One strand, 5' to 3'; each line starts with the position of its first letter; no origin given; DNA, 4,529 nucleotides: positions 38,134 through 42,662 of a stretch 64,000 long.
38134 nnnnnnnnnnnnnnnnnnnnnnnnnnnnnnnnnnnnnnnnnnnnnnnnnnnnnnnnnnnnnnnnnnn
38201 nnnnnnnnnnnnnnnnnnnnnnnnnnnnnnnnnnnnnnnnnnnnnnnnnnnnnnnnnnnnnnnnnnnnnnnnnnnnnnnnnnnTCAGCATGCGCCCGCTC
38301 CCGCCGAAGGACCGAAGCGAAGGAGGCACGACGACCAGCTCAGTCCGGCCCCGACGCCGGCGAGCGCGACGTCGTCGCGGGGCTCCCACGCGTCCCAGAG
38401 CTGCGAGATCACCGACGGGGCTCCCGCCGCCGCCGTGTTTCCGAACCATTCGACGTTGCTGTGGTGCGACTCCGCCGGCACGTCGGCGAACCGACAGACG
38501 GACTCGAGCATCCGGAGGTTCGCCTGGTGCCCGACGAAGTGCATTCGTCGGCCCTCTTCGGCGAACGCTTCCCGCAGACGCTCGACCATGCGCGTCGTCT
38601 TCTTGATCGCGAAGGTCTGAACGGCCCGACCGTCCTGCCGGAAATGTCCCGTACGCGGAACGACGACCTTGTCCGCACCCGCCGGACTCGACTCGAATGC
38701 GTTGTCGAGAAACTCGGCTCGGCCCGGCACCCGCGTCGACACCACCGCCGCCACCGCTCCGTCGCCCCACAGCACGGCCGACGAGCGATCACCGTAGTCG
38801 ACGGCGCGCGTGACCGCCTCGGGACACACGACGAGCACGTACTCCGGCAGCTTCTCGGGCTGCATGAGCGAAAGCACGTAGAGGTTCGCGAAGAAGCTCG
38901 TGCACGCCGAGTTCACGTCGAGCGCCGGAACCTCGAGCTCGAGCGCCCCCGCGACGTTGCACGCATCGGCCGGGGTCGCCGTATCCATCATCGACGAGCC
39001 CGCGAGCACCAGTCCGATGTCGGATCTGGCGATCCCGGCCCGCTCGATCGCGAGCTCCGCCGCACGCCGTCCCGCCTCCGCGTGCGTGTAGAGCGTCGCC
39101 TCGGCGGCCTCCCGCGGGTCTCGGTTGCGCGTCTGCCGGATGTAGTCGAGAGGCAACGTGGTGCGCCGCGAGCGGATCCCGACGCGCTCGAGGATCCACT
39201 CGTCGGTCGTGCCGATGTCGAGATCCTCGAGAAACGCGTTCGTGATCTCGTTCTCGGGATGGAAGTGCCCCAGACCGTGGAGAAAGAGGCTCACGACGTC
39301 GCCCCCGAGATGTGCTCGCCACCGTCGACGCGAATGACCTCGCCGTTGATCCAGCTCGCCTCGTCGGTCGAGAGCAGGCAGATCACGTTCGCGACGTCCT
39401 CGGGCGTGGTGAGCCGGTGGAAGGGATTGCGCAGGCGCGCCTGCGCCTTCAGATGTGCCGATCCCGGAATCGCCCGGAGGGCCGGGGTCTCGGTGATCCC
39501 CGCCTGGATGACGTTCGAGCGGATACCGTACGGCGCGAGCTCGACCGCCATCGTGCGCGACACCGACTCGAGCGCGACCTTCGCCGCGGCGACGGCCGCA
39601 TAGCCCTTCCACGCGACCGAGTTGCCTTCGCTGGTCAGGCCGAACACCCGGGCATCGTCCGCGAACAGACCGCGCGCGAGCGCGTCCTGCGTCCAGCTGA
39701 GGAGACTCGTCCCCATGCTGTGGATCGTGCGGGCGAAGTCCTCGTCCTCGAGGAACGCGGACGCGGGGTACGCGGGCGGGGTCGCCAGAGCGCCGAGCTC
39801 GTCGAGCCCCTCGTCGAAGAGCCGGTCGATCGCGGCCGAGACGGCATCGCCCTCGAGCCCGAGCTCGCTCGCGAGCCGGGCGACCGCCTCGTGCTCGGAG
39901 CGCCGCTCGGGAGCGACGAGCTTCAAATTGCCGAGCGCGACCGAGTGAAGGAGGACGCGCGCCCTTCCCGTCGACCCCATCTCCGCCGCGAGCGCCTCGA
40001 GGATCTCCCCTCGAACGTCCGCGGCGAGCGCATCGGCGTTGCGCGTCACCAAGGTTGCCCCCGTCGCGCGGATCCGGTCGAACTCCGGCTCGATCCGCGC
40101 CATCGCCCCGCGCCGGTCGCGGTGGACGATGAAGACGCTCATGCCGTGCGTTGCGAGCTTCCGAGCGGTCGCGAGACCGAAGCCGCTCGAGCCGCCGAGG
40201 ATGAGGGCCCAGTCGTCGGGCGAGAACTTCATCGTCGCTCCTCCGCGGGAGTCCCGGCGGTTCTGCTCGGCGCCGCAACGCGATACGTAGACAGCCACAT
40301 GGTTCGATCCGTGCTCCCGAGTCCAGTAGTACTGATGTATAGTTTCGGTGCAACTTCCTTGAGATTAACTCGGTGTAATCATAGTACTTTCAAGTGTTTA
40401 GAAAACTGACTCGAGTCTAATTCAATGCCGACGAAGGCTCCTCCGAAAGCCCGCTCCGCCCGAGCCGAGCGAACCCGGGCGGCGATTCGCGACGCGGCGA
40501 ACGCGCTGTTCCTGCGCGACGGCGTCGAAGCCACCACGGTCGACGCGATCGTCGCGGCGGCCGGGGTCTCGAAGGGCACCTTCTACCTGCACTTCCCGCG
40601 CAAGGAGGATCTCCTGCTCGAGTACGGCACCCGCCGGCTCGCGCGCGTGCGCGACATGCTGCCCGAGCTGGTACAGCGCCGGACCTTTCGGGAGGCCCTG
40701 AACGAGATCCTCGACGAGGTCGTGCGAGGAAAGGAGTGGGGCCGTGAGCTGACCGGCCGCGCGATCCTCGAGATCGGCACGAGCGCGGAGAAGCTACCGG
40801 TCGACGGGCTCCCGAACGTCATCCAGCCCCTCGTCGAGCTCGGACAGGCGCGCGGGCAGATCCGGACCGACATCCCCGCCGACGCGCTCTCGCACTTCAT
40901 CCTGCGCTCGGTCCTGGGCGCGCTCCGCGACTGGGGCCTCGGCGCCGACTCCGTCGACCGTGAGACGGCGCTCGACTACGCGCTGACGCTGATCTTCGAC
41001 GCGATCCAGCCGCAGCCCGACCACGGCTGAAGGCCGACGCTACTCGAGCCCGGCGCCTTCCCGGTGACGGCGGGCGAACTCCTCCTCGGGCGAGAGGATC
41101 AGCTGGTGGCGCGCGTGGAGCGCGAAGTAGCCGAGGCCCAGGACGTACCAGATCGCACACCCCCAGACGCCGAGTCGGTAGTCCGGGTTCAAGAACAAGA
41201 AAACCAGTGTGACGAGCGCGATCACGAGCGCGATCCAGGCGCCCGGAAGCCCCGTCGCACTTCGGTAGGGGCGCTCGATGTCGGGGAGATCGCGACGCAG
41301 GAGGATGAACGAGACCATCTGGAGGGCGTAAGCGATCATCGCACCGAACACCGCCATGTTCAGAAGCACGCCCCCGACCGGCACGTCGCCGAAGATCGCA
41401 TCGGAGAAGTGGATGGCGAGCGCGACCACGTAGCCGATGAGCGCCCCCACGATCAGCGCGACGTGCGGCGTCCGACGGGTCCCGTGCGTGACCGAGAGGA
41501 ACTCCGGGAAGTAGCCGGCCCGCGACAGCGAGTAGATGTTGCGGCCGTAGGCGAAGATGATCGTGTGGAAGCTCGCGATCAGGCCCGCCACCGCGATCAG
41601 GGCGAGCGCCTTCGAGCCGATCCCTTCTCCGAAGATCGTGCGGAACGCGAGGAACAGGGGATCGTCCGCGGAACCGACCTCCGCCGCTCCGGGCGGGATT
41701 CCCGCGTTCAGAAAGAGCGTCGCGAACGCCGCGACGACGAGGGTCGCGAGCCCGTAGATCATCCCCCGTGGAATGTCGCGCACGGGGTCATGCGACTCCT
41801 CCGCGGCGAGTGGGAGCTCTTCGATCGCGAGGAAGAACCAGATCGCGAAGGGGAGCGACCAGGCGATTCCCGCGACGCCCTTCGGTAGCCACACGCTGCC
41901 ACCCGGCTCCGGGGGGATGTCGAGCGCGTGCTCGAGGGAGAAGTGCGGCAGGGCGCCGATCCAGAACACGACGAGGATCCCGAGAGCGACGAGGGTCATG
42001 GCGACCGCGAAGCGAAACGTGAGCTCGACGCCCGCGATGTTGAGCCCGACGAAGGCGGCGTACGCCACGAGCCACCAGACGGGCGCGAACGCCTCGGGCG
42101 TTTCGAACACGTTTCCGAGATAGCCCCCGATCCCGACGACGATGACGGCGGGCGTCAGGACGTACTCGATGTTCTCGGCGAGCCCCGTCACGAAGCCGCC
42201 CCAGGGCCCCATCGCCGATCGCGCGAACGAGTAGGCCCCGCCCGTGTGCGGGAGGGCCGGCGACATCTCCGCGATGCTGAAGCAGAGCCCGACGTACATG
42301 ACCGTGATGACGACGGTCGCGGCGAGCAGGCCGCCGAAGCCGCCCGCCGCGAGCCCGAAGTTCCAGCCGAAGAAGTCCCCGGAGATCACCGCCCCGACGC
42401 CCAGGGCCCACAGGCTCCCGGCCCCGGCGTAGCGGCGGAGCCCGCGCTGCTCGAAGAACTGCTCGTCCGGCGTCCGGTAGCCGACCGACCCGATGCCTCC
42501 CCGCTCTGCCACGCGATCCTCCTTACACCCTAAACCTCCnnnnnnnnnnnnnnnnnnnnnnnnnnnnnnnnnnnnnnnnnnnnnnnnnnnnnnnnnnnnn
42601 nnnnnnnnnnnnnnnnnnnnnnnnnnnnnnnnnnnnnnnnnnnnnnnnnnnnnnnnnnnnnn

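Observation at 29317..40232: Self-contained type-II-FAS-like operon with its own carboxylase, ACP, PPTase and glycerolipid-type acyltransferase, but no KR or MAT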

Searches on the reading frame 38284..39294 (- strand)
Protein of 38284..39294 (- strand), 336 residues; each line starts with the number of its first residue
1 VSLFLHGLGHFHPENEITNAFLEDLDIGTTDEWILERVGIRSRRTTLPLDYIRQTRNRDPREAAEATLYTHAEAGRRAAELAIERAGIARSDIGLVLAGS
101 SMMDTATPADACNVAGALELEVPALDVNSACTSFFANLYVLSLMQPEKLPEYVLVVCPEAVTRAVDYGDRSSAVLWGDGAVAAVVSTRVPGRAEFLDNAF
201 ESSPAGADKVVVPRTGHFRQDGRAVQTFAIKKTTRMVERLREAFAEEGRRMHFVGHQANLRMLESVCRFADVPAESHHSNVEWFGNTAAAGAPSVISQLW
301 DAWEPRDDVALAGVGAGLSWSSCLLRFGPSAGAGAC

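Call 3: search_protein_families(library=pfam, proteins=[window:38284-39294:-])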
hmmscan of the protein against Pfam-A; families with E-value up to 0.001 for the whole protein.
window:38284-39294:- (336 aa): 3 families
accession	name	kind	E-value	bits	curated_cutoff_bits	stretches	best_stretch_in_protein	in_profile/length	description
PF08541.16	ACP_syn_III_C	-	4.7e-17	62.4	26.6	1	252-326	13-89/90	3-Oxoacyl-[acyl-carrier-protein (ACP)] synthase III C terminal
PF08545.16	ACP_syn_III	-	2e-14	53.7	24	1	125-202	1-78/80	3-Oxoacyl-[acyl-carrier-protein (ACP)] synthase III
PF07451.17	SpoVAD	-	0.00085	18.6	22.1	0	76-156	56-131/329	Stage V sporulation protein AD (SpoVAD)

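Call 4: search_protein_families(library=ncbifam, proteins=[window:38284-39294:-])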
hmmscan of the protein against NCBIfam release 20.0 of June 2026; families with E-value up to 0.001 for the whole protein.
window:38284-39294:- (336 aa): 10 families
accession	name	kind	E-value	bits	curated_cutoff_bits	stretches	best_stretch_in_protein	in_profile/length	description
NF006829.0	PRK09352.1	subfamily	5e-56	190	249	1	5-327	7-321/322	beta-ketoacyl-ACP synthase 3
TIGR00747.1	fabH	subfamily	7.3e-44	150.1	292.1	1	4-327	4-322/322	beta-ketoacyl-ACP synthase III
NF004623.0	PRK05963.1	equivalog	2.4e-35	122.4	437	1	4-325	7-326/328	beta-ketoacyl-ACP synthase III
NF005703.0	PRK07515.1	equivalog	3.9e-24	85.2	304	2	33-187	57-212/373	beta-ketoacyl-ACP synthase III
NF005541.0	PRK07204.1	equivalog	2.8e-23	82.9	402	1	70-326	51-328/329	beta-ketoacyl-ACP synthase III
NF006720.0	PRK09258.1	equivalog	1e-15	57.9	285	1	72-319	62-330/338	3-oxoacyl-ACP synthase III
NF009519.0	PRK12880.1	equivalog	1.4e-08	34.4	436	1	75-216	64-203/353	beta-ketoacyl-ACP synthase III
NF005308.0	PRK06840.1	equivalog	3.9e-08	32.7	315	1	70-241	52-232/339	3-oxoacyl-ACP synthase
NF003274.0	PRK04262.1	equivalog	7.5e-06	25.2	244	1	76-317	56-298/347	hydroxymethylglutaryl-CoA synthase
NF009069.0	PRK12404.1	subfamily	0.00082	18.4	442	0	77-156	60-134/338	stage V sporulation protein AD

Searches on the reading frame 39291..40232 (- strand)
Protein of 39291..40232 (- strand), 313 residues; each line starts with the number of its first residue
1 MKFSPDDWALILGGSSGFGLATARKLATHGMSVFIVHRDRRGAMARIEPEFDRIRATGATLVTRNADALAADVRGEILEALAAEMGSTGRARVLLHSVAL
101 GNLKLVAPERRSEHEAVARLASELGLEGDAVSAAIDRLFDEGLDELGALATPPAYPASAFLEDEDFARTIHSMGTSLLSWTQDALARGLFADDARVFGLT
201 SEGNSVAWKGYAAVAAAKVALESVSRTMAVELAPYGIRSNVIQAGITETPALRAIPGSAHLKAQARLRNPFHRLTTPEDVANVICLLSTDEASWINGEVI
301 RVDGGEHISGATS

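Call 3: search_protein_families(library=pfam, proteins=[window:39291-40232:-])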
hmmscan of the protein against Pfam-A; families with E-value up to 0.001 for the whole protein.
window:39291-40232:- (313 aa): 4 families
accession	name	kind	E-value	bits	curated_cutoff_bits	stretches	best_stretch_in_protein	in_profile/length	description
PF13561.12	adh_short_C2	-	1.9e-39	136.1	27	1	161-306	92-235/236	Enoyl-(Acyl carrier protein) reductase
PF00106.31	adh_short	-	1.9e-19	70.3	26.6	2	141-254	76-189/195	short chain dehydrogenase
PF12241.14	Enoyl_reductase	-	8.8e-05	22.4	22.1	1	55-257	18-202/236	Trans-2-enoyl-CoA reductase catalytic region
PF23441.1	SDR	-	0.00024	21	27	0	209-305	158-254/258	SDR-like rossmann domain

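Call 4: search_protein_families(library=ncbifam, proteins=[window:39291-40232:-])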
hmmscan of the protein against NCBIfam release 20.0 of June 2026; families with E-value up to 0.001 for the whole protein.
window:39291-40232:- (313 aa): 198 families (the best 25 are shown)
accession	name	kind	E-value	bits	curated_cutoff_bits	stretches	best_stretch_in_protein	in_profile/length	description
NF005975.0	PRK08063.1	equivalog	1.3e-33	116.4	328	2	161-306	101-246/250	enoyl-[acyl-carrier-protein] reductase FabL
NF005559.1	PRK07231.1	subfamily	3.5e-32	111.9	215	2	161-306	100-247/249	glucose 1-dehydrogenase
NF009466.0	PRK12826.1-2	subfamily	1.9e-26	93.1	222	2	161-307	101-245/248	3-oxoacyl-ACP reductase FabG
NF004791.0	PRK06138.1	equivalog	3.1e-26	92.2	312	2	198-308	137-251/252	SDR family oxidoreductase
NF009468.0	PRK12826.1-4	equivalog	2.8e-25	89.5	318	2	81-307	23-248/256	SDR family oxidoreductase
NF005067.0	PRK06484.1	equivalog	3.6e-24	85.2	713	1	191-310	395-515/524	short chain dehydrogenase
NF052558.1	MBtsdlDhBudC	equivalog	4.5e-24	85.4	270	1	210-307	145-242/250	meso-2,3-butanediol dehydrogenase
TIGR01830.1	3oxo_ACP_reduc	equivalog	5.1e-24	85.3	297.75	2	162-305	96-237/239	3-oxoacyl-[acyl-carrier-protein] reductase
NF005753.0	PRK07577.1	equivalog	5.4e-24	85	310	1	192-310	118-236/237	SDR family oxidoreductase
NF004778.0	PRK06124.1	equivalog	2.7e-23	82.7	303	1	183-306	129-252/256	SDR family oxidoreductase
NF053701.1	CsHdxCHCADhChcB2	equivalog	3.4e-23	82.4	350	1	204-305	142-241/245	cis-4-hydroxycyclohexanecarboxylate dehydrogenase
NF005752.0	PRK07576.1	subfamily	4.2e-23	82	321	2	191-312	134-256/271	SDR family oxidoreductase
NF005449.0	PRK07041.1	equivalog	2.2e-22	80.1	257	2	212-308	145-239/240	SDR family oxidoreductase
NF005681.0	PRK07478.1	subfamily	6.9e-22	78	267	1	196-309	139-252/254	SDR family oxidoreductase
NF006693.0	PRK09242.1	equivalog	7.4e-22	77.7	328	2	212-307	159-254/258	SDR family oxidoreductase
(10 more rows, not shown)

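Call 40: search_solved_structures(query=window:39291-40232:-, max_evalue=0.000001, show_alignments=1)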
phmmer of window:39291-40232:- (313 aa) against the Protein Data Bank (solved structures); distinct sequences matched with E-value up to 0.000001: 386 (the best 60 are shown).
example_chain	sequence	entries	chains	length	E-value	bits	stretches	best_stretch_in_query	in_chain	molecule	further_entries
4ni5_A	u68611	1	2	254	5.6e-17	65.3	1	196-305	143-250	Oxidoreductase, short-chain dehydrogenase/reductase family protein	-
6ihi_A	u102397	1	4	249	2.5e-16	63.2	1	164-305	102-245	Alclohol dehydrogenase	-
3oic_A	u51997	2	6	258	2.5e-16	63.2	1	170-307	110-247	Enoyl-[acyl-carrier-protein] reductase [NADPH]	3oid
6ihh_A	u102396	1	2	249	2.6e-16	63.1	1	168-305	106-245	Alclohol dehydrogenase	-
1o5i_A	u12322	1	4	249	5.6e-16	62.1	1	136-305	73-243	3-oxoacyl-(acyl carrier protein) reductase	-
1ulu_A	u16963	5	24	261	6.4e-16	61.9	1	186-310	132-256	enoyl-acyl carrier protein reductase | ENOYL-[ACYL CARRIER PROTEIN] REDUCTASE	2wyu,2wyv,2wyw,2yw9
8sy8_A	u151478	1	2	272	6.6e-16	61.8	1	154-308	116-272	4-formylbenzenesulfonate dehydrogenase TsaC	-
5t2u_A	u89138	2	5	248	2.3e-15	60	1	180-307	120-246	Oxidoreductase, short chain dehydrogenase/reductase family protein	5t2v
2hq1_A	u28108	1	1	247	2.4e-15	60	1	193-305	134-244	Glucose/ribitol dehydrogenase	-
4nbu_A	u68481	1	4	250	2.8e-15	59.8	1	173-305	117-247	3-oxoacyl-(Acyl-carrier-protein) reductase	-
4bmn_A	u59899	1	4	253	3.2e-15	59.6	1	175-305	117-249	ALCLOHOL DEHYDROGENASE/SHORT-CHAIN DEHYDROGENASE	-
4bms_A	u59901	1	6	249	3.4e-15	59.5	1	164-305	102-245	ALCLOHOL DEHYDROGENASE/SHORT-CHAIN DEHYDROGENASE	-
4i5d_H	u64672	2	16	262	4.4e-15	59.1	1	164-305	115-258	Alclohol dehydrogenase/short-chain dehydrogenase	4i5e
3svt_A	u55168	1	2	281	5.3e-15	58.8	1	196-308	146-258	Short-chain type dehydrogenase/reductase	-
8ij6_A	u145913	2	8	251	5.6e-15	58.8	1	190-306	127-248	Putative short-chain dehydrogenases/reductase family protein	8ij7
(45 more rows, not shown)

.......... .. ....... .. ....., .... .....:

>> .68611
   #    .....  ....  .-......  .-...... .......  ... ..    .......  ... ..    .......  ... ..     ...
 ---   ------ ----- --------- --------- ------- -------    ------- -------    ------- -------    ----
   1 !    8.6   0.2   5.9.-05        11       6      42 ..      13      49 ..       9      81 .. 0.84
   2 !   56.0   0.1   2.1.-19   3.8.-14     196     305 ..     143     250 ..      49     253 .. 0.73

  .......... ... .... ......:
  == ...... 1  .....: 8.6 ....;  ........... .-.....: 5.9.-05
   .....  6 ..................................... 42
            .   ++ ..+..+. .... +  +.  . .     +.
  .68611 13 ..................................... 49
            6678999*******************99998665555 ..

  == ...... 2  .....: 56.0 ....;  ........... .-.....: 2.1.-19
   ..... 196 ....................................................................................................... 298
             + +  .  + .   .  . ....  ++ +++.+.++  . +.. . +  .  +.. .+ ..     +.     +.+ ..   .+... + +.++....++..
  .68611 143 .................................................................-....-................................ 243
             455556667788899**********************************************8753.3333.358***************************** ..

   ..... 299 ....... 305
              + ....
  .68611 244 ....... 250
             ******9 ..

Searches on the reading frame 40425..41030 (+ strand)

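Call 6: search_protein_families(library=pfam, proteins=[window:40425-41030:+])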
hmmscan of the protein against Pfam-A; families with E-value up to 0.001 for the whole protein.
window:40425-41030:+ (201 aa): 1 family
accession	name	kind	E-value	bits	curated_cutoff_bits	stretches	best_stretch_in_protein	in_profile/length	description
PF00440.29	TetR_N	-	8e-17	61.2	24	1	21-66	1-46/47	Bacterial regulatory proteins, tetR family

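Call 63: search_protein_families(library=ncbifam, proteins=[window:40425-41030:+], max_evalue=0.00001)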
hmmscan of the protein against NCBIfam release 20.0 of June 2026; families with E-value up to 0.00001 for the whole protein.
window:40425-41030:+ (201 aa): 10 families
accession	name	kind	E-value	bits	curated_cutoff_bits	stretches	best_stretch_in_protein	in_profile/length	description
NF041196.1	ScbR_bind_reg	equivalog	1.5e-16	61.1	150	1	12-166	2-161/191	ScbR family autoregulator-binding transcription factor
TIGR03968.1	mycofact_TetR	equivalog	1.3e-11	44.5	224.9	1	12-96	5-89/190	mycofactocin system transcriptional regulator MftR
NF051852.1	efflux_TF_MtrR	exception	2e-10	40.8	280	1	12-86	6-80/205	multidrug efflux system transcriptional repressor MtrR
NF007949.0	PRK10668.1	equivalog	6.6e-10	38.8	271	1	12-78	7-73/216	multidrug efflux transporter transcriptional repressor AcrR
NF007430.0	PRK09975.1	equivalog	2e-09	36.9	274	1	11-100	6-94/220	acrEF/envCD operon transcriptional regulator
TIGR03613.1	RutR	equivalog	1.1e-07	32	368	1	11-67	3-59/202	pyrimidine utilization regulatory protein R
NF053878.1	FATransRegFadRBac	equivalog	2.1e-07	30.9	200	1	20-123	7-111/190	fatty acid metabolism transcriptional regulator FadR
NF053731.1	TransRegFasRMycb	equivalog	2.3e-07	30.8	330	1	9-67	5-62/199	HTH-type transcriptional activator FasR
NF050111.1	TransRegSACE7040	equivalog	3e-07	30.5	250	1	18-68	3-53/186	SACE_7040 family transcriptional regulator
NF033703.1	transcr_KstR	equivalog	2.8e-06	27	280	1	12-103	4-95/185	cholesterol catabolism transcriptional regulator KstR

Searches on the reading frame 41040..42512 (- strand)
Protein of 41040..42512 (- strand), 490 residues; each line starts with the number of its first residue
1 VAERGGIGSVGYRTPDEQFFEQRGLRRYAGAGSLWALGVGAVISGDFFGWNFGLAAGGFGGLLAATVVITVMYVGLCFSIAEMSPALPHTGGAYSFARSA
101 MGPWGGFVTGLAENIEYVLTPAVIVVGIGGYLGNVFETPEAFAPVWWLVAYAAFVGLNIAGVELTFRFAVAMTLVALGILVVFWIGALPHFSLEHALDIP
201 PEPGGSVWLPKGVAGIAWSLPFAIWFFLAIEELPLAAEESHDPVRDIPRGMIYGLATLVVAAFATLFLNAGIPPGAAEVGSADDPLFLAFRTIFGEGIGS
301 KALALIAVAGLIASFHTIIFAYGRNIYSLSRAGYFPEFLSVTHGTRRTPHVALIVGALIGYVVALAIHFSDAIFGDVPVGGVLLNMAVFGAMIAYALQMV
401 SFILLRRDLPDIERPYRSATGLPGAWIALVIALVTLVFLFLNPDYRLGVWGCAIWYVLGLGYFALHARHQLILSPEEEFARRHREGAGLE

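Call 6: search_protein_families(library=pfam, proteins=[window:41040-42512:-])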
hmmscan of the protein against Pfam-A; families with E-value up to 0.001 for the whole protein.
window:41040-42512:- (490 aa): 2 families
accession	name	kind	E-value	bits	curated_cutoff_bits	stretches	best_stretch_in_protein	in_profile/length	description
PF00324.27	AA_permease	-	1.3e-35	123.5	24.6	1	44-446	13-427/470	Amino acid permease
PF13520.12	AA_permease_2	-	7.5e-34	117.8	27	1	36-455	8-419/427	Amino acid permease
